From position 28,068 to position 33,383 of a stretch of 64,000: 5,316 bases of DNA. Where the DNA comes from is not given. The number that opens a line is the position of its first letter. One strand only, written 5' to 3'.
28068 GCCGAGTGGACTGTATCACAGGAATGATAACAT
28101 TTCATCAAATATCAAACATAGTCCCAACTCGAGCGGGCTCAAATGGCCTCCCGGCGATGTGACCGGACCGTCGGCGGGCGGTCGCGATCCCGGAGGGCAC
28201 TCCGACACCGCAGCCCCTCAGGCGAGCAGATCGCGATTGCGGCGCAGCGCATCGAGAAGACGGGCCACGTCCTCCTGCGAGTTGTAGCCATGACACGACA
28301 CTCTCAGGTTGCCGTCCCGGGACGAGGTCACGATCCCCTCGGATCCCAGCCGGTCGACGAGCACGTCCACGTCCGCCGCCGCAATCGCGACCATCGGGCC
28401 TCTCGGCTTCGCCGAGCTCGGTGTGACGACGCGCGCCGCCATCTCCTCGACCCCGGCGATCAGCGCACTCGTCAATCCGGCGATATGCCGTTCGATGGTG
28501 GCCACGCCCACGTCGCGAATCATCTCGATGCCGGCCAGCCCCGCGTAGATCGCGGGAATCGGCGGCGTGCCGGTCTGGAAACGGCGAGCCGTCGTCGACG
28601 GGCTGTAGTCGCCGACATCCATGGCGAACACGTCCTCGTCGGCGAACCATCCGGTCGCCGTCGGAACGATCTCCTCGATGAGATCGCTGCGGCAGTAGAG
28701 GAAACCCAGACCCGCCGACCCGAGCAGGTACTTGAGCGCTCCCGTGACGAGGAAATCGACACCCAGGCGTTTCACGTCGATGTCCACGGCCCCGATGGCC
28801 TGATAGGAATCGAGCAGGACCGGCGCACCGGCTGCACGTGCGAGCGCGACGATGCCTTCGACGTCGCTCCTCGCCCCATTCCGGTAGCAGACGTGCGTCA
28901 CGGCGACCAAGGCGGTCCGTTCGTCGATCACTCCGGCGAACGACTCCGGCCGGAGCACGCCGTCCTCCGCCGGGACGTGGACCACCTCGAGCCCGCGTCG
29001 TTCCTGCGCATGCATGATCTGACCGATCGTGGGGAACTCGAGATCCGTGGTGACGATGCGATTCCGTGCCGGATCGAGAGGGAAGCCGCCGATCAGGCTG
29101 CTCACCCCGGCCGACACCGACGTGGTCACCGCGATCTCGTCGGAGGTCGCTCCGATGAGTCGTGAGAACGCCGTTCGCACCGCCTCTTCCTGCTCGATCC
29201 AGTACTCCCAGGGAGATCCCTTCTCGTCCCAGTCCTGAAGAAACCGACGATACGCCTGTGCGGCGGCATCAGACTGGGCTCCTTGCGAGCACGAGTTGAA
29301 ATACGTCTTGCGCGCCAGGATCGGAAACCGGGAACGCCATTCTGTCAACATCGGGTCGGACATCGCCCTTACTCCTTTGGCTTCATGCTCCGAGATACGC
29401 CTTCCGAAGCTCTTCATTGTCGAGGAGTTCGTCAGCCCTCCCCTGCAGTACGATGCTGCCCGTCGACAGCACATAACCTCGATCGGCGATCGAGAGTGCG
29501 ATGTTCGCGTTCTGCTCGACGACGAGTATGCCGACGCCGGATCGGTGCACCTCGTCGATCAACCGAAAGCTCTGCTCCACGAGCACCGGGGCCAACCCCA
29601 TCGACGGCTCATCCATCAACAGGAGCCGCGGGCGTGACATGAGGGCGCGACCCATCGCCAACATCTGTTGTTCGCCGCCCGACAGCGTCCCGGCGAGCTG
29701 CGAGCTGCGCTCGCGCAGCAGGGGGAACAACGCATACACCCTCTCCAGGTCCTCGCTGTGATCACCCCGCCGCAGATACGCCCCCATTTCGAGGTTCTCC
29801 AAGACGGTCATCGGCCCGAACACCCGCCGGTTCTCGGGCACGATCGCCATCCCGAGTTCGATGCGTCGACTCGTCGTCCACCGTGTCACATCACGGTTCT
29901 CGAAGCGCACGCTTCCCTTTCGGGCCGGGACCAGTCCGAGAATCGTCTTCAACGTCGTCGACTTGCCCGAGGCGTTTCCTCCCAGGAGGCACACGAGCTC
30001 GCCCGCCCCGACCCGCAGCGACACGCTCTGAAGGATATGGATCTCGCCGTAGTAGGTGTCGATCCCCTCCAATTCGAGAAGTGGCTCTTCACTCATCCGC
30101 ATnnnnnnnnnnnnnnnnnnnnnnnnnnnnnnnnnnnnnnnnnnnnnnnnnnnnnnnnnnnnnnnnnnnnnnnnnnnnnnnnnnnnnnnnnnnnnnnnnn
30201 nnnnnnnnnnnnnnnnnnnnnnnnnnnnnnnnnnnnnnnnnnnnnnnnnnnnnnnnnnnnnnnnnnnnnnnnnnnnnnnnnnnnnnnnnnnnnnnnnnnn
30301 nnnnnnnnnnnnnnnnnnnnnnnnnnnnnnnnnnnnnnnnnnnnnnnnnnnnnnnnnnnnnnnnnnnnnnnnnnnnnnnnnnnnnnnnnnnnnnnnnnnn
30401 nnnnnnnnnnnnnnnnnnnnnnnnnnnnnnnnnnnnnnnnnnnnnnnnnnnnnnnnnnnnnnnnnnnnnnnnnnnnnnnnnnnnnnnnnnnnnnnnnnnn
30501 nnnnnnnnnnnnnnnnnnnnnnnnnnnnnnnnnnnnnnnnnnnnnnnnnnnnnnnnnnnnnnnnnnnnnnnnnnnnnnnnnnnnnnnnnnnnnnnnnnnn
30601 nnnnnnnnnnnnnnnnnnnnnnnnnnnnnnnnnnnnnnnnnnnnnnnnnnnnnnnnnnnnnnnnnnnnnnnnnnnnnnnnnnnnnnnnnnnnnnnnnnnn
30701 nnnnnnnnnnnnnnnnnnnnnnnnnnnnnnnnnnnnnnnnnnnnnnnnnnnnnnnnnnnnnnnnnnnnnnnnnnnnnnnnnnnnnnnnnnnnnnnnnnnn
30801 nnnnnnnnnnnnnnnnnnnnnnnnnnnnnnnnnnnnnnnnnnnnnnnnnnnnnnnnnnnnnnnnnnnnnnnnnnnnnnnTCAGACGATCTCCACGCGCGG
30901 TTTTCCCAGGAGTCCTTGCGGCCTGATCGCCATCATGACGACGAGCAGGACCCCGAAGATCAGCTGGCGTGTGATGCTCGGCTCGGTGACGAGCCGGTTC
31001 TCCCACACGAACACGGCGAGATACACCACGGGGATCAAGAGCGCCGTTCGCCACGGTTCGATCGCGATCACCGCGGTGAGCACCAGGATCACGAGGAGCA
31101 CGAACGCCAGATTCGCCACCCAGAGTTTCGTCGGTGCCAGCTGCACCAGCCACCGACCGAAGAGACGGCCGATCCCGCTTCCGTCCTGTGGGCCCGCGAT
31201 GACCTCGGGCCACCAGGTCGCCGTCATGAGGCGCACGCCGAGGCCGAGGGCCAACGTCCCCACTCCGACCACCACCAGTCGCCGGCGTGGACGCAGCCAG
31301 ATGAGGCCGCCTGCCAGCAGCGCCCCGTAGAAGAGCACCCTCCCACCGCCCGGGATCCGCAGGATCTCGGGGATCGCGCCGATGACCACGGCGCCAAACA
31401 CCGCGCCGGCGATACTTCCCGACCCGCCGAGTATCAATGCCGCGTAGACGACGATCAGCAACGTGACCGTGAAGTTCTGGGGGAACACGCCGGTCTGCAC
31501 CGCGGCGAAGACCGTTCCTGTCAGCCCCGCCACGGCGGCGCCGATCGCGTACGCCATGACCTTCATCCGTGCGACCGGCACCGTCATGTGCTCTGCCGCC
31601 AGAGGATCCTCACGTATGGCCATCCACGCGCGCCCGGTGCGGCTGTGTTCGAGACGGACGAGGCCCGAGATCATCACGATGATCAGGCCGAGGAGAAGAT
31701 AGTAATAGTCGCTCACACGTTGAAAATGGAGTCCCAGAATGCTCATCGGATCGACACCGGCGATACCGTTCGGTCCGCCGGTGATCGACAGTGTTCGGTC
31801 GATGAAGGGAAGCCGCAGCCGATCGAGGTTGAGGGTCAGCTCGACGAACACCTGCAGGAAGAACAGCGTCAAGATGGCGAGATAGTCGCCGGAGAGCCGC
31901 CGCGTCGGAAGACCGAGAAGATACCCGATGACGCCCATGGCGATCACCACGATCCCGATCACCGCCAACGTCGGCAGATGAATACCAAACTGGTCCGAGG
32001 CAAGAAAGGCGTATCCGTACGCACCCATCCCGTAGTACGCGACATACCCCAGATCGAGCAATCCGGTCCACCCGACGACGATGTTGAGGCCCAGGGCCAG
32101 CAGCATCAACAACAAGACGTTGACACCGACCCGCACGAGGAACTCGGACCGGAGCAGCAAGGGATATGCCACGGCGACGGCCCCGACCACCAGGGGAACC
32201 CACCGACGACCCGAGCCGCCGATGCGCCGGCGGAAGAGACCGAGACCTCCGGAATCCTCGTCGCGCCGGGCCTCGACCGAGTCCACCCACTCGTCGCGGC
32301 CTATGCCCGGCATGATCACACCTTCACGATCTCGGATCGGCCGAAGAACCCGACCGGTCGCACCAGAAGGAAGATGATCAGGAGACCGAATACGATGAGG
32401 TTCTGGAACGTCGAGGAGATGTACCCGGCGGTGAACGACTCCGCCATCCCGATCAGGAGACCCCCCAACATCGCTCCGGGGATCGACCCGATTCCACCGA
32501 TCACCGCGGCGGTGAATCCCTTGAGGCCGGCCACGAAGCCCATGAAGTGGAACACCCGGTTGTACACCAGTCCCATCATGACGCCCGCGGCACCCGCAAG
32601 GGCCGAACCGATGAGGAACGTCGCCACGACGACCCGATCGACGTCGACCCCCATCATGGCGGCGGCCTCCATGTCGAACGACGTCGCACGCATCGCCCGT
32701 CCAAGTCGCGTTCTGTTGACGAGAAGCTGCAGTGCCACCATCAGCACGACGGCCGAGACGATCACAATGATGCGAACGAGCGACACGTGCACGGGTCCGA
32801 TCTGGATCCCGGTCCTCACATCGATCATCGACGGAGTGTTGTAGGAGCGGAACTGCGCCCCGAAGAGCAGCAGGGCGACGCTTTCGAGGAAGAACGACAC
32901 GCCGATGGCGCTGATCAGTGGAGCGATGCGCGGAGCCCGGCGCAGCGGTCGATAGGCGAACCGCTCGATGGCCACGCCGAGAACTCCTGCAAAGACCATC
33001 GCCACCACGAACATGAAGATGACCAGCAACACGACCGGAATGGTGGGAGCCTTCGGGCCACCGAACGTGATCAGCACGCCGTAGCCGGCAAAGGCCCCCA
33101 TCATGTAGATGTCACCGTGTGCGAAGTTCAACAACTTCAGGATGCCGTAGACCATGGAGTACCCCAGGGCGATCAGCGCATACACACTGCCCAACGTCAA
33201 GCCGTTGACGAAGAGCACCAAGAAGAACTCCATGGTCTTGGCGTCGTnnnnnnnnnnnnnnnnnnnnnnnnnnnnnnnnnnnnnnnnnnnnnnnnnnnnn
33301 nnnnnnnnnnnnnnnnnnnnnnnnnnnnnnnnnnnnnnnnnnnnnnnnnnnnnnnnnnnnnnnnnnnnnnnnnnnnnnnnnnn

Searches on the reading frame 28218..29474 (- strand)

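Call 71: search_protein_families(library=pfam, proteins=[window:28218-29474:-], max_evalue=0.00001)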
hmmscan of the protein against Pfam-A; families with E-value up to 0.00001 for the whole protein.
window:28218-29474:- (418 aa): 1 family
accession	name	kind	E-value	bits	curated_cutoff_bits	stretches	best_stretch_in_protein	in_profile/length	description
PF00266.25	Aminotran_5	-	3.7e-42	145.1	21.5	1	93-405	42-370/371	Aminotransferase class-V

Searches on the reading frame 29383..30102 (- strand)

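Call 71: search_protein_families(library=pfam, proteins=[window:29383-30102:-], max_evalue=0.00001)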
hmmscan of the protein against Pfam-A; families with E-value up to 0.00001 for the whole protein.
window:29383-30102:- (239 aa): 2 families
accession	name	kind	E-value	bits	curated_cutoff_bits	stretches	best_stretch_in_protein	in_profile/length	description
PF00005.33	ABC_tran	-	1e-27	97.8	25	1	24-167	1-136/137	ABC transporter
PF13304.12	AAA_21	-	4.3e-06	27.5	27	0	36-57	1-22/304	AAA domain, putative AbiEii toxin, Type IV TA system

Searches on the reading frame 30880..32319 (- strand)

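Call 71: search_protein_families(library=pfam, proteins=[window:30880-32319:-], max_evalue=0.00001)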
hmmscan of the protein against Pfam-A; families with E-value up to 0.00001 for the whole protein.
window:30880-32319:- (479 aa): 1 family
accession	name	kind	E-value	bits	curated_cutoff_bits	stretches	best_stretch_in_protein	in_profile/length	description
PF02653.21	BPD_transp_2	-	1.2e-34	120.1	26.8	1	66-318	7-244/269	Branched-chain amino acid transport system / permease component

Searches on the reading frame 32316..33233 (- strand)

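Call 71: search_protein_families(library=pfam, proteins=[window:32316-33233:-], max_evalue=0.00001)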
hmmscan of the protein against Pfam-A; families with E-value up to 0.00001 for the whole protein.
window:32316-33233:- (305 aa): 1 family
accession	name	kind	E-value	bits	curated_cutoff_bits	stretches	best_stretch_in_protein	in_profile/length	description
PF02653.21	BPD_transp_2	-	2.1e-46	158.7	26.8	1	8-289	2-268/269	Branched-chain amino acid transport system / permease component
